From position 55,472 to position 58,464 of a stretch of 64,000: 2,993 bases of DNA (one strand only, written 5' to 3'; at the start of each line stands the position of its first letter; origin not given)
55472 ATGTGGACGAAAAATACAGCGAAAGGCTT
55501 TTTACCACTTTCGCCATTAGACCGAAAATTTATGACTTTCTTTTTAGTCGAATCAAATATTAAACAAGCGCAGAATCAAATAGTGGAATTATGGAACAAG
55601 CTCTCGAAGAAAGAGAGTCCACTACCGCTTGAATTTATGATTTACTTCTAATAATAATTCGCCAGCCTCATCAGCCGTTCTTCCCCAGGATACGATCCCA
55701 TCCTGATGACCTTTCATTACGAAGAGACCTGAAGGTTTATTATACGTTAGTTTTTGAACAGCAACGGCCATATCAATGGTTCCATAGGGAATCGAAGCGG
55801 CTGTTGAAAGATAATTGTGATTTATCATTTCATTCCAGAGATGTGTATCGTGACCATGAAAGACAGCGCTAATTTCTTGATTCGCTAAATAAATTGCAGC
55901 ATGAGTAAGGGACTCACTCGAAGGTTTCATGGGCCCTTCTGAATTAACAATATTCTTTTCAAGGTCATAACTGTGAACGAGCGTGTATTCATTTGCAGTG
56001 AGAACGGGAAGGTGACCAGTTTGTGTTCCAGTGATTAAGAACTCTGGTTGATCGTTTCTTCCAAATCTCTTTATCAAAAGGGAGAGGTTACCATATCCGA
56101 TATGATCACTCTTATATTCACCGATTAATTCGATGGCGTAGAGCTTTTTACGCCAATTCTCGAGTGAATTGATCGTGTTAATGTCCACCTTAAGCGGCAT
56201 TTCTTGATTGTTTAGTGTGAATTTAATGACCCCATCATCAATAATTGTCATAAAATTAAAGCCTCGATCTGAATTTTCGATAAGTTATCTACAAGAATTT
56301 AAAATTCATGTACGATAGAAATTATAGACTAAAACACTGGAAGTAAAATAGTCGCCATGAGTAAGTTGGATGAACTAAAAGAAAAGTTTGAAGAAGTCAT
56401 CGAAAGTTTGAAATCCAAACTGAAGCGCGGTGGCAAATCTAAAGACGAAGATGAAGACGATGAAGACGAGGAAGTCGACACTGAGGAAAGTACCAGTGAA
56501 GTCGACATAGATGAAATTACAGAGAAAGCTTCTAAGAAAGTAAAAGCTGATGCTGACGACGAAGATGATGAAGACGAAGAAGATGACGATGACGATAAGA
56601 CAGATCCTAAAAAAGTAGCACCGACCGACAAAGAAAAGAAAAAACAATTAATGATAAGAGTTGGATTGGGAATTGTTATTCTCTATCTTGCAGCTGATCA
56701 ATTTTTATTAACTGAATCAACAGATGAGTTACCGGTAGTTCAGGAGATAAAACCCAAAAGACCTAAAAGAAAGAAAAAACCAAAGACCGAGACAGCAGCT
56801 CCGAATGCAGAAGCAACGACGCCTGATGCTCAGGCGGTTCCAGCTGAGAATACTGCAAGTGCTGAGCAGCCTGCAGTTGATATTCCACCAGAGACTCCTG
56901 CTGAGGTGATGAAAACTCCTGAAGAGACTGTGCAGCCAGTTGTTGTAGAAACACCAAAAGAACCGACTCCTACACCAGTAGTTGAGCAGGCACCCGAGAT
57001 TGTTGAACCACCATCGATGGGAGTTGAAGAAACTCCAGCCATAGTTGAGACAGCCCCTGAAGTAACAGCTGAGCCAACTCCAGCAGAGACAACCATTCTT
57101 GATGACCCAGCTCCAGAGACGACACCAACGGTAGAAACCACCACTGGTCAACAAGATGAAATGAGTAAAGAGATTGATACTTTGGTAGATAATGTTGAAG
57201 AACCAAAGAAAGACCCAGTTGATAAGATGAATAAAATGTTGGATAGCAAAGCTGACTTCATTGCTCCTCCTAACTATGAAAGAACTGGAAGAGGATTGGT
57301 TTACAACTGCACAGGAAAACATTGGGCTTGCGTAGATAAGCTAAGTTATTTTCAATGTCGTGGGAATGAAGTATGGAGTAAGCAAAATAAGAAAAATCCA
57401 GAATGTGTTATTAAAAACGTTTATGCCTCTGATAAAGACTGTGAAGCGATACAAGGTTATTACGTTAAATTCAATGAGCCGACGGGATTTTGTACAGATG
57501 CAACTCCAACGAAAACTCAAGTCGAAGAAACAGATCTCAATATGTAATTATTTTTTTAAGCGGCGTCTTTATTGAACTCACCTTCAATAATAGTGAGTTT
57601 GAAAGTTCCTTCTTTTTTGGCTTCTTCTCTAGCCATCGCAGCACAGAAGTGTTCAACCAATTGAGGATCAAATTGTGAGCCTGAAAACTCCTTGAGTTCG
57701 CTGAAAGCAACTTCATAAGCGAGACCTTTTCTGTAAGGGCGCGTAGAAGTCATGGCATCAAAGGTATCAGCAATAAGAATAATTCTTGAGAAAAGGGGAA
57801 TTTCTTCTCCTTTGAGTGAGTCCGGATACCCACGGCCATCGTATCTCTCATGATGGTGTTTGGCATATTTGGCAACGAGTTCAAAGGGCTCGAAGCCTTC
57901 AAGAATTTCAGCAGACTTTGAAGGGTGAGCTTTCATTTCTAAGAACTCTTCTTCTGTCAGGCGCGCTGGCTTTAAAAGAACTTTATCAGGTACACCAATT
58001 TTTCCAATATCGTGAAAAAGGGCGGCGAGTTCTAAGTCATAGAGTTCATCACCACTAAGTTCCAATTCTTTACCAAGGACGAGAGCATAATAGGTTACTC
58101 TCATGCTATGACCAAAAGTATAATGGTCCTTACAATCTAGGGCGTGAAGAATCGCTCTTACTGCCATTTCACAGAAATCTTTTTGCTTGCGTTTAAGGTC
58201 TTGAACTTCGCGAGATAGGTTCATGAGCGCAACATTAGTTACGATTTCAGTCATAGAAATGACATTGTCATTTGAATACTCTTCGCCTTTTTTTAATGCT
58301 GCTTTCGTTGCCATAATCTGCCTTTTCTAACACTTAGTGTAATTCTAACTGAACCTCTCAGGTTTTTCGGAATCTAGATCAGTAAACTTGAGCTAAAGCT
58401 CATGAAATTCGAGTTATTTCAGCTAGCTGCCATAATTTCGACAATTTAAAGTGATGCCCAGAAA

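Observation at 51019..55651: Apparent operon linking a mitochondrial-type Suv3 RNA helicase to a DUF455 di-iron protein and an ATP-grasp ligase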

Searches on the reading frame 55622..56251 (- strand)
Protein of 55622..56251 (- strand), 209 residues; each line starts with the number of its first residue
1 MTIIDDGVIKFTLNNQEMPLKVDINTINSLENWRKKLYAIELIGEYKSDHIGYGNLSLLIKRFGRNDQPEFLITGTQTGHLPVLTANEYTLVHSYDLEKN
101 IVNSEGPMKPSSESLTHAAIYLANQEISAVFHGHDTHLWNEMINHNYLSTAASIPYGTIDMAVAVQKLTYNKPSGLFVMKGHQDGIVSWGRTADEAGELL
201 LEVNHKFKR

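Call 3: search_protein_families(library=pfam, proteins=[window:55622-56251:-], max_evalue=0.01)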
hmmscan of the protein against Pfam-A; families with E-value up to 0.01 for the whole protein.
window:55622-56251:- (209 aa): 1 family
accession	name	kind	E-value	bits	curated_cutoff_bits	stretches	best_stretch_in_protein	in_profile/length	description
PF00596.27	Aldolase_II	-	1.4e-13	51.6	22.2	1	39-205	6-177/183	Class II Aldolase and Adducin N-terminal domain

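Call 4: search_protein_families(library=ncbifam, proteins=[window:55622-56251:-], max_evalue=0.01)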
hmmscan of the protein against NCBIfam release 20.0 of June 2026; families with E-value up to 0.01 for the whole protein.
window:55622-56251:- (209 aa): 15 families
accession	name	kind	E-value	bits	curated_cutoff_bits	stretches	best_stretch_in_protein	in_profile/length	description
NF006672.0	PRK09220.1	equivalog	5.4e-07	29.2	226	1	104-135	71-102/209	methylthioribulose 1-phosphate dehydratase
NF006047.0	PRK08193.1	subfamily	3.5e-06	26.8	257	1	96-137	60-99/231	L-ribulose-5-phosphate 4-epimerase AraD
NF009625.0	PRK13145.1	equivalog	6.7e-06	25.8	369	1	95-167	62-136/235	L-ribulose-5-phosphate 4-epimerase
TIGR03328.1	salvage_mtnB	equivalog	1.2e-05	24.9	137.05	1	93-136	48-90/194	methylthioribulose 1-phosphate dehydratase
NF005244.0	PRK06754.1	equivalog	6.7e-05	22.2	281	1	54-150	29-113/214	methylthioribulose 1-phosphate dehydratase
TIGR00760.1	araD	equivalog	9.2e-05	21.7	389.1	1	84-137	51-99/228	L-ribulose-5-phosphate 4-epimerase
NF005123.0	PRK06557.1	subfamily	0.00011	21.9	251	1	95-137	66-106/223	L-ribulose-5-phosphate 4-epimerase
TIGR04506.1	F_threo_transal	equivalog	0.0002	20.2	650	1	80-205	491-607/609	fluorothreonine transaldolase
NF009003.0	PRK12348.1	subfamily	0.00026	20.7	331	1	95-138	58-99/228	L-ribulose-5-phosphate 4-epimerase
NF009002.0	PRK12347.1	subfamily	0.00077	18.7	386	1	104-140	67-105/231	L-ribulose-5-phosphate 4-epimerase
NF043034.1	OxoTetrPhDc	equivalog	0.0013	18.6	250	1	108-143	68-103/205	3-oxo-tetronate 4-phosphate decarboxylase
NF053831.1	RU1PAldHalo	equivalog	0.0016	17.9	300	1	104-137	62-94/208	ribulose-1-phosphate aldolase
NF005302.0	PRK06833.1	equivalog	0.002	17.6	264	1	95-136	60-99/214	L-fuculose-phosphate aldolase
NF009691.0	PRK13213.1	equivalog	0.0028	17.1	489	1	96-139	60-104/231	L-ribulose-5-phosphate 4-epimerase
NF040649.1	FucA_Meth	equivalog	0.0055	16.6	250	1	82-137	44-92/179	L-fuculose phosphate aldolase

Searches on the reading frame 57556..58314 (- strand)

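Call 3: search_protein_families(library=pfam, proteins=[window:57556-58314:-], max_evalue=0.01)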
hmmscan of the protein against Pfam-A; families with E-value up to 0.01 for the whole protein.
window:57556-58314:- (252 aa): 3 families
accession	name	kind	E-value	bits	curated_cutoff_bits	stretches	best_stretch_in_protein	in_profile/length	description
PF13487.12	HD_5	-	2.9e-40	138.2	27.2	1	58-219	6-170/170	HD domain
PF01966.28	HD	-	2.7e-21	76.4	22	1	66-188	1-116/116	HD domain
PF24391.1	HD-CE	-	0.00086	19.5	27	1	68-160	10-114/263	HD-CE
